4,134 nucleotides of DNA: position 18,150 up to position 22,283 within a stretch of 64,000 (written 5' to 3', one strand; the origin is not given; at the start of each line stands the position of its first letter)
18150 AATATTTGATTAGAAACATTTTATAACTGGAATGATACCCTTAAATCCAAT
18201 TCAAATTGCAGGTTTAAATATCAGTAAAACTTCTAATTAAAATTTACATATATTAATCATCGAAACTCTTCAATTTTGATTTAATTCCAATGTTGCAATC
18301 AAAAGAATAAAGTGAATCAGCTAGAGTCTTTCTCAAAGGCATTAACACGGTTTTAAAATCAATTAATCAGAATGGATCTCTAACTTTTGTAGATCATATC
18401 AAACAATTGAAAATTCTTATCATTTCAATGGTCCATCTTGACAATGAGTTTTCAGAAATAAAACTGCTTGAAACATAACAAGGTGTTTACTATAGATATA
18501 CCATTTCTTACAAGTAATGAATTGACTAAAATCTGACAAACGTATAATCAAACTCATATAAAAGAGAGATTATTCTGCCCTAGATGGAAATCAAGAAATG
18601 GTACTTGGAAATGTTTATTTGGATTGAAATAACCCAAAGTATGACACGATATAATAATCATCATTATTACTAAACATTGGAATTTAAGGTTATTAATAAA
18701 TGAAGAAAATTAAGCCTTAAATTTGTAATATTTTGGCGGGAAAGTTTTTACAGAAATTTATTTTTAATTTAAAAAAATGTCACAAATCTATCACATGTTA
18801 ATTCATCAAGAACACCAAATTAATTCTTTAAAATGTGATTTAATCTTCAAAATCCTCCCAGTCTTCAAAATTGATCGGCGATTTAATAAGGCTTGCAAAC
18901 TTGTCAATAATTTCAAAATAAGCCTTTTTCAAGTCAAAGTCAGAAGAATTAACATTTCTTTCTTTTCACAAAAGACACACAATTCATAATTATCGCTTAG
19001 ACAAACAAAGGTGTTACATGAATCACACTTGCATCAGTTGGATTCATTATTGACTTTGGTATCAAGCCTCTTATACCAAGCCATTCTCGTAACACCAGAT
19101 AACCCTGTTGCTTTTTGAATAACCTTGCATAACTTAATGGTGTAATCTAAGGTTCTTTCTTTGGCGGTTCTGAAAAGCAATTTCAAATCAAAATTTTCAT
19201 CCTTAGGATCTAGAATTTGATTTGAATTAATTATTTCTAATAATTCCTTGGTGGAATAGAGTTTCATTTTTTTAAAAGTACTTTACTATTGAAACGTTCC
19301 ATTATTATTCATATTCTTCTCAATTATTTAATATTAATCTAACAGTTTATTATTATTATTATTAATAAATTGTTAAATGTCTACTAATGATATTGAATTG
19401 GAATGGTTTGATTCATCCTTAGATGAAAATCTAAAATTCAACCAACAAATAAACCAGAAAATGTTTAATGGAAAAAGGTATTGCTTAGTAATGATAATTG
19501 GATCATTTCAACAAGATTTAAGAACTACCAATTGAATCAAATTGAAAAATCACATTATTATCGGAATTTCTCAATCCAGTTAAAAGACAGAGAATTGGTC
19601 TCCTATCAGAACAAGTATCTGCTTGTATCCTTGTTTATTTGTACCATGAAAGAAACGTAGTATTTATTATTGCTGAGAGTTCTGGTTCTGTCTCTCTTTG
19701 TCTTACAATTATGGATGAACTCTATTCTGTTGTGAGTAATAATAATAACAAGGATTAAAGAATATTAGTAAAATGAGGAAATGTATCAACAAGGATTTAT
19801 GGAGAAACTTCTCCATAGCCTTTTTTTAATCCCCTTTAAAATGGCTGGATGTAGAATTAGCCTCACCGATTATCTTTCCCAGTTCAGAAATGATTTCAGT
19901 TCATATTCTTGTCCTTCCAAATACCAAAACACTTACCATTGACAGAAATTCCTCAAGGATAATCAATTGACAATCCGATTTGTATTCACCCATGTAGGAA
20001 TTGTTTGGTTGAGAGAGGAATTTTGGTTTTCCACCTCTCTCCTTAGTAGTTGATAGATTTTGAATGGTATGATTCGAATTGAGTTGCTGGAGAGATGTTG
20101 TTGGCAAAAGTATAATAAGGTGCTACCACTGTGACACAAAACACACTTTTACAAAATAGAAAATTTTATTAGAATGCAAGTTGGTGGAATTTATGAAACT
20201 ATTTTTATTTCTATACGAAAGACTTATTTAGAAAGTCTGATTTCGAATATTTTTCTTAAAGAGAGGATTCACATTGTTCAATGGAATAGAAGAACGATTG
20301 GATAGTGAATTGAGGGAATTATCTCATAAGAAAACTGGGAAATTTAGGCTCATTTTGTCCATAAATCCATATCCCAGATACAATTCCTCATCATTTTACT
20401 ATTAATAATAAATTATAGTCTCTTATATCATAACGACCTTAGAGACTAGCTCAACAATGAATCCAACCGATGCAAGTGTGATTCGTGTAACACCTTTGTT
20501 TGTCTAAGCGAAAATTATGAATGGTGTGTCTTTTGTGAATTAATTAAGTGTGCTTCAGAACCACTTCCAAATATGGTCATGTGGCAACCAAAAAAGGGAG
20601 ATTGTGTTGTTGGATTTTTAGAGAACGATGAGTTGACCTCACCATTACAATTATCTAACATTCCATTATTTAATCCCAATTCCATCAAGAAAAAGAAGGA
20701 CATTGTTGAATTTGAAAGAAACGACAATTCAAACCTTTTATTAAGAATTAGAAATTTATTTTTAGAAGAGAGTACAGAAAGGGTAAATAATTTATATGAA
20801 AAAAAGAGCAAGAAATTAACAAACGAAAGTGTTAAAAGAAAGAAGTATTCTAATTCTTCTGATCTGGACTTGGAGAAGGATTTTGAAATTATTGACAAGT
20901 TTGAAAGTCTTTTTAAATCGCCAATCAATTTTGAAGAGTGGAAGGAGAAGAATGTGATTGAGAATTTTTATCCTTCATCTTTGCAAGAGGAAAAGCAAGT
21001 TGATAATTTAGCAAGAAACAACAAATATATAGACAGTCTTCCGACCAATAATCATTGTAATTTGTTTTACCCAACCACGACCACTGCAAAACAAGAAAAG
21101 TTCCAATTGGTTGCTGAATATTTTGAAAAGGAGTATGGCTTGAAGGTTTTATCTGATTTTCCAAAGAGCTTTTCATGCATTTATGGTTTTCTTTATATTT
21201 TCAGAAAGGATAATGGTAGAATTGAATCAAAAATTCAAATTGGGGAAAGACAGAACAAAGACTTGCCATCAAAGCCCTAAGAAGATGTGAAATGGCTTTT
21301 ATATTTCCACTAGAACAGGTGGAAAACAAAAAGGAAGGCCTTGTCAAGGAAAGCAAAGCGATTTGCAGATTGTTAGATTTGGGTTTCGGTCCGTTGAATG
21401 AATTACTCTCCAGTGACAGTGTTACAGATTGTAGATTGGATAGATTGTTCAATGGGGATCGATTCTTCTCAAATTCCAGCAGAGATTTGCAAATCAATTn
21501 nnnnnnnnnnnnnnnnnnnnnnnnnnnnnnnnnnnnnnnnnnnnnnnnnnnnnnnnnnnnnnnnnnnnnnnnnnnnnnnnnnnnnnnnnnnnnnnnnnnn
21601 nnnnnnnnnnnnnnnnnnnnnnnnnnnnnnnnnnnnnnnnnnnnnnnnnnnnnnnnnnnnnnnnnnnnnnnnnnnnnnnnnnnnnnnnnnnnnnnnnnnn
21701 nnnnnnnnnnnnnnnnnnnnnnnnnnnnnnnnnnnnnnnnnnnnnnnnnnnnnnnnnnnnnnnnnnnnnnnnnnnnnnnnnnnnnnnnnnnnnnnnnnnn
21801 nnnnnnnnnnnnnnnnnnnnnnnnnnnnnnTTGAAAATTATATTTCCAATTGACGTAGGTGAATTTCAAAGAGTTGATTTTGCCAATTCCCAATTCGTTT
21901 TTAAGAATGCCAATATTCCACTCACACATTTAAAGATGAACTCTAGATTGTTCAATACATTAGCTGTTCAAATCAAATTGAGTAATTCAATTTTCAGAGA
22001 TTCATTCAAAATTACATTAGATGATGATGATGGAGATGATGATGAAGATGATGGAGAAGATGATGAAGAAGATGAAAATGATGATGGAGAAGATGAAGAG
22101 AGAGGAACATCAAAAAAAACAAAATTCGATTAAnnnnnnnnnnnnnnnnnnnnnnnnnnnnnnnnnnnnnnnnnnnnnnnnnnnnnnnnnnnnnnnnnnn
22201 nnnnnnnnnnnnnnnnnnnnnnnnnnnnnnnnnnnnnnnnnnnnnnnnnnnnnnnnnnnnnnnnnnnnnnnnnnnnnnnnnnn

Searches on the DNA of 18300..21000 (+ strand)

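Call 9: search_dna_similar(query=window:18700-21000:+, collection=phages, mode=near)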
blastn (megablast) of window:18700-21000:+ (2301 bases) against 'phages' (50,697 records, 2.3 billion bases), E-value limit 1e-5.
No match.

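Call 53: search_rna_families(source=window, start=18300, end=21000, threshold=evalue, max_evalue=10)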
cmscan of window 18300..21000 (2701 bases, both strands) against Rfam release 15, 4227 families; matches with E-value up to 10: 6.
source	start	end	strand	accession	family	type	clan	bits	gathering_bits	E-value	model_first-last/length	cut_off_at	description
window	18408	18488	+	RF02701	PsrR1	Gene; sRNA;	-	24.1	42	0.15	1-79/79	no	Photosynthesis regulatory RNA1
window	20106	20183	-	RF04181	rteR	Gene; sRNA;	-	22.2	72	2.7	1-84/84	no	rteR sRNA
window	18426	18528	-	RF02771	CnfY_thermometer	Cis-reg; thermoregulator;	-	22.2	130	9.8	1-112/112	no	CnfY 5' UTR thermometer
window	19739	19851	+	RF00112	CyaR_RyeE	Gene; sRNA;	-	21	47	1.4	1-85/85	no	CyaR/Rye RNA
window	18356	18434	-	RF01183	SNORD19B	Gene; snRNA; snoRNA; CD-box;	CL00048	20.9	50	5.2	1-84/84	no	Small nucleolar RNA SNORD19B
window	19405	19443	-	RF02726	sno_ZL63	Gene; snRNA; snoRNA; CD-box;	-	19.2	50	1.4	1-43/43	no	Small nucleolar RNA ZL63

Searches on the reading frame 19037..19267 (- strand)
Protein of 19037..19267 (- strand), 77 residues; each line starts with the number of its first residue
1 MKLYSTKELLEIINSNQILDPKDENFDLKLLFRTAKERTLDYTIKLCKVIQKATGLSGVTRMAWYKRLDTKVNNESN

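Call 29: search_protein_representatives(protein=window:19037-19267:-)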
Query: 77 residues. Proteins with E-value up to 0.001 (for the whole library): 1; up to 1e-10: 0; up to 1e-30: 0. The best 1 are listed.
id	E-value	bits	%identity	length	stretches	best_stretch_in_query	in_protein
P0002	5.4e-04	35.9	30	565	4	12-52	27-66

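Call 43: predict_structure(protein=window:19037-19267:-)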
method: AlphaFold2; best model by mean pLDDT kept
length: 77 residues; sequences in the alignment: 1
mean_pLDDT: 68.4   pTM: 0.45
mean pLDDT of the five models: 68.4, 66.2, 63.8, 47.9, 45.3
residues with pLDDT >= 90: 0; 70-90: 31; 50-70: 44; < 50: 2
segments of 3 or more residues with pLDDT < 50: none
pLDDT, mean of each block of 10 residues (from residue 1): 77 74 73 70 68 61 63 57
secondary structure, 60 per line:
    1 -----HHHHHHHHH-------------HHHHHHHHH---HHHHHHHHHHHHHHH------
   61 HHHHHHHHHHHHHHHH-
elements in order: H6-14 H28-36 H40-54 H61-76

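Call 45: fold_search(model_id=the predicted structure, library=pdb)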
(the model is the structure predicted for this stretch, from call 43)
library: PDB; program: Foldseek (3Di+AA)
matches with E <= 10: 44; with E <= 0.001: 0
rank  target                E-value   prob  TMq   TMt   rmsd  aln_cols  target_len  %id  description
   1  5n2v_B                3.9e+00  0.04  0.25  0.14   8.9        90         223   10  Changes in conformational equilibria regulate the activity of the Dcp2 decapping enzyme (released 2017-05-24)
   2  8tah_G                4.7e+00  0.08  0.35  0.21   7.5        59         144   15  Cryo-EM structure of Cortactin-bound to Arp2/3 complex (released 2023-09-27)
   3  8q2g                  4.7e+00  0.03  0.23  0.14  12.1        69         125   12  X-ray structure of LysECD7 endolysin against Gram-negative bacteria (released 2024-07-31)
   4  6x6j_AY               5.0e+00  0.07  0.34  0.23  10.0        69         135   14  Cryo-EM Structure of CagX and CagY within the Helicobacter pylori PR (released 2020-09-30)
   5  4jd2_G                5.0e+00  0.07  0.34  0.21   7.6        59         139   15  Crystal structure of Bos taurus Arp2/3 complex binding with Mus musculus GMF (released 2013-07-17)
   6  3j9k_B                5.7e+00  0.06  0.31  0.24   8.3        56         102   18  Structure of Dark apoptosome in complex with Dronc CARD domain (released 2015-02-25)
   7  3eo3_B                6.5e+00  0.06  0.29  0.11   8.9        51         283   18  Crystal structure of the N-acetylmannosamine kinase domain of human GNE protein (released 2008-10-07)
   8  4x5d_B                6.5e+00  0.06  0.30  0.09   7.6        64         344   16  Anthranilate phosphoribosyltransferase variant R193A from Mycobacterium tuberculosis with anthranilate bound (released 2015-09-23)
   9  4owq_B                6.5e+00  0.06  0.30  0.09   7.6        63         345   16  Anthranilate phosphoribosyl transferase from Mycobacterium tuberculosis in complex with 3-methylanthranilate, PRPP and (released 2014-04-23)
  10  4x5c_A                6.5e+00  0.06  0.29  0.09   7.9        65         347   17  Anthranilate phosphoribosyltransferase variant R193L from Mycobacterium tuberculosis with pyrophosphate/PRPP and Mg2+  (released 2015-11-25)
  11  9pgg_Bn               6.5e+00  0.02  0.23  0.04  14.8        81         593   16  Cryo-EM structure of bacteriophage P22 gp1-gp5-gp4 complex at 2.76 angstrom (released 2026-02-04)
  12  8aht_A                6.5e+00  0.02  0.18  0.12   8.4        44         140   20  Crystal structure of Plasmodium falciparum Ca2+/Calmodulin in complex with melittin (released 2023-03-22)
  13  8dau_G                6.5e+00  0.02  0.18  0.06   8.4        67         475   18  Saccharomyces cerevisiae Ufd1/Npl4/Cdc48 complex bound to two folded ubiquitin moieties and one unfolded ubiquitin in  (released 2022-11-30)
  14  5j0j_C                6.9e+00  0.06  0.27  0.29  10.4        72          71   17  De novo design of protein homo-oligomers with modular hydrogen bond network-mediated specificity (released 2016-05-25)
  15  3dxm_G                6.9e+00  0.03  0.25  0.16   7.5        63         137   16  Structure of Bos taurus Arp2/3 Complex with Bound Inhibitor CK0993548 (released 2009-07-28)
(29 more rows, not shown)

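Call 48: search_solved_structures(query=window:19037-19267:-, max_evalue=10)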
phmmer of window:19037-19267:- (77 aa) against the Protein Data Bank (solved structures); distinct sequences matched with E-value up to 10: 5.
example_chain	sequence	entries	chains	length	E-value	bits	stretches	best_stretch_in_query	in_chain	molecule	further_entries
2vpv_A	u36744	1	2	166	0.3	14.5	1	14-48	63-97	PROTEIN MIF2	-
7ep8_A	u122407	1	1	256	0.56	13.7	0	17-48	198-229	Proliferating cell nuclear antigen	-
7o1e_A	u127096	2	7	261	0.74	13.3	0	17-48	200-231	Proliferating cell nuclear antigen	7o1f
8p9o_A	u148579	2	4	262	0.75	13.3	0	17-48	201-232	Proliferating cell nuclear antigen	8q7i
7wtt_a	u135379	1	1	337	1.3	12.6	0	24-66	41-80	Casein kinase I isoform alpha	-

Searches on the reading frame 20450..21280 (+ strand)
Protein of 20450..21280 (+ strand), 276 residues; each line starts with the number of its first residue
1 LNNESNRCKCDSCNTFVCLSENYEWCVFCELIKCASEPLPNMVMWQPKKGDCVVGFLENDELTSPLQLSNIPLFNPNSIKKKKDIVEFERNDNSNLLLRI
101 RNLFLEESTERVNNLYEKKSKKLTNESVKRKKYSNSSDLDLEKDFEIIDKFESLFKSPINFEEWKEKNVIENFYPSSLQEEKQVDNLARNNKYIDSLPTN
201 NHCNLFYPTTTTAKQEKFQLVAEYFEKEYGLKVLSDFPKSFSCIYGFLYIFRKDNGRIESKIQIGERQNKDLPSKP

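Call 8: search_protein_families(library=pfam, max_evalue=1, proteins=[window:20450-21277:+])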
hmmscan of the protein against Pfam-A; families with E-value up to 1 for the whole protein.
seq(276 aa): 1 family
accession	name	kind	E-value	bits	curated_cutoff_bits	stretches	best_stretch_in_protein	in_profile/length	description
PF10690.14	Myticin-prepro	-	0.62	10.8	28.5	0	5-43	31-67/98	Myticin pre-proprotein from the mussel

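Call 49: search_solved_structures(query=window:20450-21280:+, max_evalue=10)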
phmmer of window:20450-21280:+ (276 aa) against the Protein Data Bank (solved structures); distinct sequences matched with E-value up to 10: 0.

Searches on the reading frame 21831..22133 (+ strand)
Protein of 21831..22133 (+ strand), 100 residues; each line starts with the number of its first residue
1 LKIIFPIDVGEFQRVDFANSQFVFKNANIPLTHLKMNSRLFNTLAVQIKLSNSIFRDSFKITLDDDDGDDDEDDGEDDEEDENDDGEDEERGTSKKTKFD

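Call 8: search_protein_families(library=pfam, max_evalue=1, proteins=[window:21831-22133:+])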
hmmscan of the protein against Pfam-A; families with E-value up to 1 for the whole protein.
window:21831-22133:+ (100 aa): 7 families
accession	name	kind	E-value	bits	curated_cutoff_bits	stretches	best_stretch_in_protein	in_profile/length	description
PF06088.16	TLP-20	-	0.0055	17.1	23.5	1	31-100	92-159/164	Nucleopolyhedrovirus telokin-like protein-20 (TLP20)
PF05470.18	eIF-3c_N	-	0.012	14.4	24.2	1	34-98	103-167/593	Eukaryotic translation initiation factor 3 subunit 8 N-terminus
PF02724.19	CDC45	-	0.096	11.4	34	1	65-94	134-168/624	CDC45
PF06524.17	NOA36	-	0.14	11.9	32.6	1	64-90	274-300/306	NOA36 protein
PF23798.1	Beta-prop_SPT8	-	0.26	10.5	45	1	23-91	179-248/425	SPT8 beta propeller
PF00945.23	Rhabdo_ncap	-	0.41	10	26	1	27-95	308-375/410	Rhabdovirus nucleocapsid protein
PF05642.16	Sporozoite_P67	-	0.85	8.1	28.9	1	55-95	99-134/727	Sporozoite P67 surface antigen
